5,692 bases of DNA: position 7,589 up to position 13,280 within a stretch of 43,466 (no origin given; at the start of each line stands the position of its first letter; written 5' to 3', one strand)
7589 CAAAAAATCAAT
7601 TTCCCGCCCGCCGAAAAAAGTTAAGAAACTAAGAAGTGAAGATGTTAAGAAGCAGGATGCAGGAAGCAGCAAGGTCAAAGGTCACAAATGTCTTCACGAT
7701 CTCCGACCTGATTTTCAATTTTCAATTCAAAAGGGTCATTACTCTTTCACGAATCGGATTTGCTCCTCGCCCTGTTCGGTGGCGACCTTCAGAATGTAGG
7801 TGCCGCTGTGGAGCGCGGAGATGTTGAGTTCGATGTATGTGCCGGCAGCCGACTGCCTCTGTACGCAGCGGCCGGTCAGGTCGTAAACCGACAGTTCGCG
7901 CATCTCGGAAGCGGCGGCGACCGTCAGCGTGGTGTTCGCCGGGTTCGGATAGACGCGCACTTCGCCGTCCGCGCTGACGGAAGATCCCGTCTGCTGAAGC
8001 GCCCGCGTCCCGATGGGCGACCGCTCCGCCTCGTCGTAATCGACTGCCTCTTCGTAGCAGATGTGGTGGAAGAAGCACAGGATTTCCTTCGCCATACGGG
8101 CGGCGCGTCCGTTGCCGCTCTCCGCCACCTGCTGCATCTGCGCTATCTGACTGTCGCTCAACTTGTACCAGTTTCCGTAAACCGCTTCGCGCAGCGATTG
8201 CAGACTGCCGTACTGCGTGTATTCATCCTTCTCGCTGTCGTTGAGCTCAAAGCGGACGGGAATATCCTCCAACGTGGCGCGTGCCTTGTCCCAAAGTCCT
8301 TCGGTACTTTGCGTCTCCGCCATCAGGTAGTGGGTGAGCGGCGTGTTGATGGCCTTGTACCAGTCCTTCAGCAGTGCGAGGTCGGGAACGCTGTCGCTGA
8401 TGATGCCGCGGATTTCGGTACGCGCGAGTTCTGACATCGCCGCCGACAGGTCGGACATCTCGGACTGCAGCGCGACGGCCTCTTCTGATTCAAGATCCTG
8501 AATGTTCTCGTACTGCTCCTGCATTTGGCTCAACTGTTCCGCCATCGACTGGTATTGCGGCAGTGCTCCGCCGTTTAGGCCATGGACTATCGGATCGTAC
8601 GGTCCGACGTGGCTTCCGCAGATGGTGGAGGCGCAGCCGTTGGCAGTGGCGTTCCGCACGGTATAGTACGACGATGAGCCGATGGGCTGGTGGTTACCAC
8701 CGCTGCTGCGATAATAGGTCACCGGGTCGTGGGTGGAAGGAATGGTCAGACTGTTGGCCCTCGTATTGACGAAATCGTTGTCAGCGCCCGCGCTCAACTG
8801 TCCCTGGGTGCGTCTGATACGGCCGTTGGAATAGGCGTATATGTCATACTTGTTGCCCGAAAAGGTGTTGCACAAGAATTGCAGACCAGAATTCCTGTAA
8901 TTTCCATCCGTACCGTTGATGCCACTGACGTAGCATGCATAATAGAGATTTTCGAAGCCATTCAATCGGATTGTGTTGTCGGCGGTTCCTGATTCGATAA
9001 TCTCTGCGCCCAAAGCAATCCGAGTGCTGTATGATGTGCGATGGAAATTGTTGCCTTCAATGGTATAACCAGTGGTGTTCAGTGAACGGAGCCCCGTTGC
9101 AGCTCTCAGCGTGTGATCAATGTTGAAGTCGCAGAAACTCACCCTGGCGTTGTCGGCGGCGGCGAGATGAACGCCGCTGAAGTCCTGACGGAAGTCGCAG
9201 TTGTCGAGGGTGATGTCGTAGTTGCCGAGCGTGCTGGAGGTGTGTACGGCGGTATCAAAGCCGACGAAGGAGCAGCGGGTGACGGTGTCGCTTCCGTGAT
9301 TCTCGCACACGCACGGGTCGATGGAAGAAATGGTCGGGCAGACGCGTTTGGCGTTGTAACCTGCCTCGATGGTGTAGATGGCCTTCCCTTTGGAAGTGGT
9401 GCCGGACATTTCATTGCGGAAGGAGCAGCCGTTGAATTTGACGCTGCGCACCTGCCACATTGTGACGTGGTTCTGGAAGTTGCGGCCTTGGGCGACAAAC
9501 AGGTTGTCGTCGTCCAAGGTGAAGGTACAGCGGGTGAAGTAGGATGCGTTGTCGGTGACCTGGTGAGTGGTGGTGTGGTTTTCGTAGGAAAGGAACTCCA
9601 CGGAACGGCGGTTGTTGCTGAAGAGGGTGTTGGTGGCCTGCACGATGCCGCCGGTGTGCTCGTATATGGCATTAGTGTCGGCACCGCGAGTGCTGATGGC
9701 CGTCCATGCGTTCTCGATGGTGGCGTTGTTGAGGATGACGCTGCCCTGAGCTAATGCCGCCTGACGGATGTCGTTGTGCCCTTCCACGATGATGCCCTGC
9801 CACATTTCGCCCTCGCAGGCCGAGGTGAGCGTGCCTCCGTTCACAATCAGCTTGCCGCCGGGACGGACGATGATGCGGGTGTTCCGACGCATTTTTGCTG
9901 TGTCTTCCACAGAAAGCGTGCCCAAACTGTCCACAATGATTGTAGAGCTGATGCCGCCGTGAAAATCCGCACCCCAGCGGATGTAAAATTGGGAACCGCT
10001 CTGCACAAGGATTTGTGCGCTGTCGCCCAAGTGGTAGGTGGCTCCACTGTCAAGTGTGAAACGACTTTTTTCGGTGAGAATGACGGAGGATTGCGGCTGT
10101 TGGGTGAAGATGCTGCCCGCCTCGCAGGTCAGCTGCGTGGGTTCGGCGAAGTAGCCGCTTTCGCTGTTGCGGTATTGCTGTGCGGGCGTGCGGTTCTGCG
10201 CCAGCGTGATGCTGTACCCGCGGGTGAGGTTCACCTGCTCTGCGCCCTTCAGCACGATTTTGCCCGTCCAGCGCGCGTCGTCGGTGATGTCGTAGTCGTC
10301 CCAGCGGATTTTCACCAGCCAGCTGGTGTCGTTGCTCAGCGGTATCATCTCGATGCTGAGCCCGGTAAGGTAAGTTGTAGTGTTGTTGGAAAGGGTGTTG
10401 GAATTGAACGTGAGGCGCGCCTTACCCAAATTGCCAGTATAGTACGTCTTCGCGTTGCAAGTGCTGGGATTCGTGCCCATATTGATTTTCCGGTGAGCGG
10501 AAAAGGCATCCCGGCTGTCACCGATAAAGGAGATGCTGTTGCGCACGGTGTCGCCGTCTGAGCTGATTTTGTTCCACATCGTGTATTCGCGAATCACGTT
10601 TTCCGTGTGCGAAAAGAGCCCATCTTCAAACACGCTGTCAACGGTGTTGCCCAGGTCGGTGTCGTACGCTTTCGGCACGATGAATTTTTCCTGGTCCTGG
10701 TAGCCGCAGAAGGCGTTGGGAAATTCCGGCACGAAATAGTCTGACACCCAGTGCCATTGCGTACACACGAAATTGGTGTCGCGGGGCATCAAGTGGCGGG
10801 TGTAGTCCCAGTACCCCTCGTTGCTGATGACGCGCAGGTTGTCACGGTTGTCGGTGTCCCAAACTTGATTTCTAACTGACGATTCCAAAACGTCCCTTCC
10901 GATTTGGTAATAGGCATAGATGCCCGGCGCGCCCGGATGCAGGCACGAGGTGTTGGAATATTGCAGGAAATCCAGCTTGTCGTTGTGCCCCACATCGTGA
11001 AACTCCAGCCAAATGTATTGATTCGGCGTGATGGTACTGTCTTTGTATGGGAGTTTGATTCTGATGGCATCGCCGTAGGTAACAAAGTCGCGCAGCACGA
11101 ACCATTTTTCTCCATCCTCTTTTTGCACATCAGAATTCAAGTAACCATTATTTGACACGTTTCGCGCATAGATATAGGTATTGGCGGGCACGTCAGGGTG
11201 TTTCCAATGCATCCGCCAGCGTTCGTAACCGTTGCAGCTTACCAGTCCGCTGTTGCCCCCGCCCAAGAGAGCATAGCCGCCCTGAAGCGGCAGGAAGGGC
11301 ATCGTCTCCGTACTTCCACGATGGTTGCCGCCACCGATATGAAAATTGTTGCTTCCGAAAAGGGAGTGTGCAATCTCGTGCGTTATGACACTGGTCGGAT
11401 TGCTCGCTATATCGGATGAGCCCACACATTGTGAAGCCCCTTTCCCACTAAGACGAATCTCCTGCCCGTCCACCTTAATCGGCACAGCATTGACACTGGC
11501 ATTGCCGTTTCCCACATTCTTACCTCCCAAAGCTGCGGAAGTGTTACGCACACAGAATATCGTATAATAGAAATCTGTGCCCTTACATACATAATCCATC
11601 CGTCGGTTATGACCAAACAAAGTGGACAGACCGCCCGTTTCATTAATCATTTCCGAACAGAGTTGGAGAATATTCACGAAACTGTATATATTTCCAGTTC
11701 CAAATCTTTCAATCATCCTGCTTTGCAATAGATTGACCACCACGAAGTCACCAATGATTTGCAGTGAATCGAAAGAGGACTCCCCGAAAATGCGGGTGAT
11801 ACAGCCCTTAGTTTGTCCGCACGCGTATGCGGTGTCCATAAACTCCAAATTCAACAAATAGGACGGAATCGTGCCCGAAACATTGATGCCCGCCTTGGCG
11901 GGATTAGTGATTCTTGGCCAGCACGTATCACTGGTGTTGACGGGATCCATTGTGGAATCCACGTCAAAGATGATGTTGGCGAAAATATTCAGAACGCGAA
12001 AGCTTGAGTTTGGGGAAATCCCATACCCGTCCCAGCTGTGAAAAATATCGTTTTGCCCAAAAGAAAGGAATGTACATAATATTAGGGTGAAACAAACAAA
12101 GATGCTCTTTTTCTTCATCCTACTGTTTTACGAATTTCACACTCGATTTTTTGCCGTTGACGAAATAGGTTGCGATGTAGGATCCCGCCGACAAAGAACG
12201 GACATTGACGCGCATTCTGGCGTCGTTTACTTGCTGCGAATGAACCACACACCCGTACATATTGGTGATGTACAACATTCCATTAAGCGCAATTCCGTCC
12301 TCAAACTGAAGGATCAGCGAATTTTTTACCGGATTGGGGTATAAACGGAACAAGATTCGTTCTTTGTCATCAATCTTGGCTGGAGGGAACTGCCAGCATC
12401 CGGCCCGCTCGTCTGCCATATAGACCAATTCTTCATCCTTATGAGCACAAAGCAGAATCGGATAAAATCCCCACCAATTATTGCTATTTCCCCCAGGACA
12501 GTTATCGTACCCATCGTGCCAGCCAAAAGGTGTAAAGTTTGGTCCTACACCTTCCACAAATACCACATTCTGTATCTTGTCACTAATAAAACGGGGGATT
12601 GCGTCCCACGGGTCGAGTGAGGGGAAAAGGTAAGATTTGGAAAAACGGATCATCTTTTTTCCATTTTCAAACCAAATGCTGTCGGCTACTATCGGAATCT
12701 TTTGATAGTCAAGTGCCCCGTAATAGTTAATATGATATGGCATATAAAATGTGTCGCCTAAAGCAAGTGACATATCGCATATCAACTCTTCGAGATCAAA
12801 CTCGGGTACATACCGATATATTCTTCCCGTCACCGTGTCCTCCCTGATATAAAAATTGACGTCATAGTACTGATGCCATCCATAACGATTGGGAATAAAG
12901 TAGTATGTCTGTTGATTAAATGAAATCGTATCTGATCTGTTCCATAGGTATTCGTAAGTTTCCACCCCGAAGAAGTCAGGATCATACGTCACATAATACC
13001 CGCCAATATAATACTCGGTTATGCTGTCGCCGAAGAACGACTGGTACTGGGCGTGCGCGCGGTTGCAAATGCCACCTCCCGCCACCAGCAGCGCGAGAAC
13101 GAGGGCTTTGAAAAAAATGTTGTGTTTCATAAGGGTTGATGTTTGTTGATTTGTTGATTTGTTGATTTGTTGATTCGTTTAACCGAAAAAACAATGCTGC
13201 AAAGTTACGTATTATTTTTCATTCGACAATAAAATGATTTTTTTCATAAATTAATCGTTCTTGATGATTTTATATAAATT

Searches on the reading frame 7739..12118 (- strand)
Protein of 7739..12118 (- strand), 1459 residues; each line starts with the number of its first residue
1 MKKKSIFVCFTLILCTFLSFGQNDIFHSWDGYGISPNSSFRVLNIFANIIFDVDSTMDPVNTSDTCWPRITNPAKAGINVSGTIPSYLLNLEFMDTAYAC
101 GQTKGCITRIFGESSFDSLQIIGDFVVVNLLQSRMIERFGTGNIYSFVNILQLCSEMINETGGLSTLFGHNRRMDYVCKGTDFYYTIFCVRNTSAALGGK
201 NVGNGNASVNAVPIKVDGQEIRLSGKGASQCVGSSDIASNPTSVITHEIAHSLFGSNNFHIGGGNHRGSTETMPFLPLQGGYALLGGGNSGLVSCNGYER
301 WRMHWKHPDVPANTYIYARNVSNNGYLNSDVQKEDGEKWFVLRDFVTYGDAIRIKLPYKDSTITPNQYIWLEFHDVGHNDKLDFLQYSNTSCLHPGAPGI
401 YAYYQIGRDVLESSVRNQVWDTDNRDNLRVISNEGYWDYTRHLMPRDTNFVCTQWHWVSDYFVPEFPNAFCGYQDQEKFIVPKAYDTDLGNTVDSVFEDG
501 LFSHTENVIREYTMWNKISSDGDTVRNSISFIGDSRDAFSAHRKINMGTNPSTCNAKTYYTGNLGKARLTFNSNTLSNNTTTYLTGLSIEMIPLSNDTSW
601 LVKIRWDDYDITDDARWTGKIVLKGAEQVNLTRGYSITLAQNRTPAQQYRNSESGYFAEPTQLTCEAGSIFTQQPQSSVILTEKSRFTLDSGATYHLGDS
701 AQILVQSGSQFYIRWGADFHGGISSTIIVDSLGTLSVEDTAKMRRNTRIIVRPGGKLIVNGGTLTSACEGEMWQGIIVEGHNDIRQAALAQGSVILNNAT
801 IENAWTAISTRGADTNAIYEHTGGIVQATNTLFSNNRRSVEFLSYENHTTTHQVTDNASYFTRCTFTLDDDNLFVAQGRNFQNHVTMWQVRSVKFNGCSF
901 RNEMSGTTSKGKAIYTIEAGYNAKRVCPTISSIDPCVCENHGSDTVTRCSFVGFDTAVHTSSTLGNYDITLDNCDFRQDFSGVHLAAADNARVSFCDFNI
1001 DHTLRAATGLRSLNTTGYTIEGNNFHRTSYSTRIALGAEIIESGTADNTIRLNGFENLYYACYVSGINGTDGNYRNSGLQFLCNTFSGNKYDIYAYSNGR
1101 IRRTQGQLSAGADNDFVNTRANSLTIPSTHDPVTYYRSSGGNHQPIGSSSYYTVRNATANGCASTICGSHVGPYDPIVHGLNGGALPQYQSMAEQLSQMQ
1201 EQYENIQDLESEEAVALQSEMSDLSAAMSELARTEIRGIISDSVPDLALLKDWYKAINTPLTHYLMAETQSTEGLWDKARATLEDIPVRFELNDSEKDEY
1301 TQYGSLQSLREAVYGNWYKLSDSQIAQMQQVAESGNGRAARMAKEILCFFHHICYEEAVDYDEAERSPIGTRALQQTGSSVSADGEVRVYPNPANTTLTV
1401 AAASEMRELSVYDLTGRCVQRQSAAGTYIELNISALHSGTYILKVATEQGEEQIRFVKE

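Call 9: search_protein_families(library=pfam, proteins=[window:7739-12118:-], max_evalue=0.00001)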
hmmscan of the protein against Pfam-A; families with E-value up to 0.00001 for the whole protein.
window:7739-12118:- (1459 aa): 1 family
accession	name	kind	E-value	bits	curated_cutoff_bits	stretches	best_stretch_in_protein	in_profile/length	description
PF18962.6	Por_Secre_tail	-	1.9e-13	50.9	27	1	1389-1452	1-69/75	Secretion system C-terminal sorting domain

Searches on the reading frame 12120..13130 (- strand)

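Call 9: search_protein_families(library=pfam, proteins=[window:12120-13130:-], max_evalue=0.00001)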
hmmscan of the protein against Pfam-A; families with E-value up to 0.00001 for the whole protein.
window:12120-13130:- (336 aa): 1 family
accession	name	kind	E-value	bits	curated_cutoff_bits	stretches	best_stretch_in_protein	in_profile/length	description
PF18962.6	Por_Secre_tail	-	7e-08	33.1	27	1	263-332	1-72/75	Secretion system C-terminal sorting domain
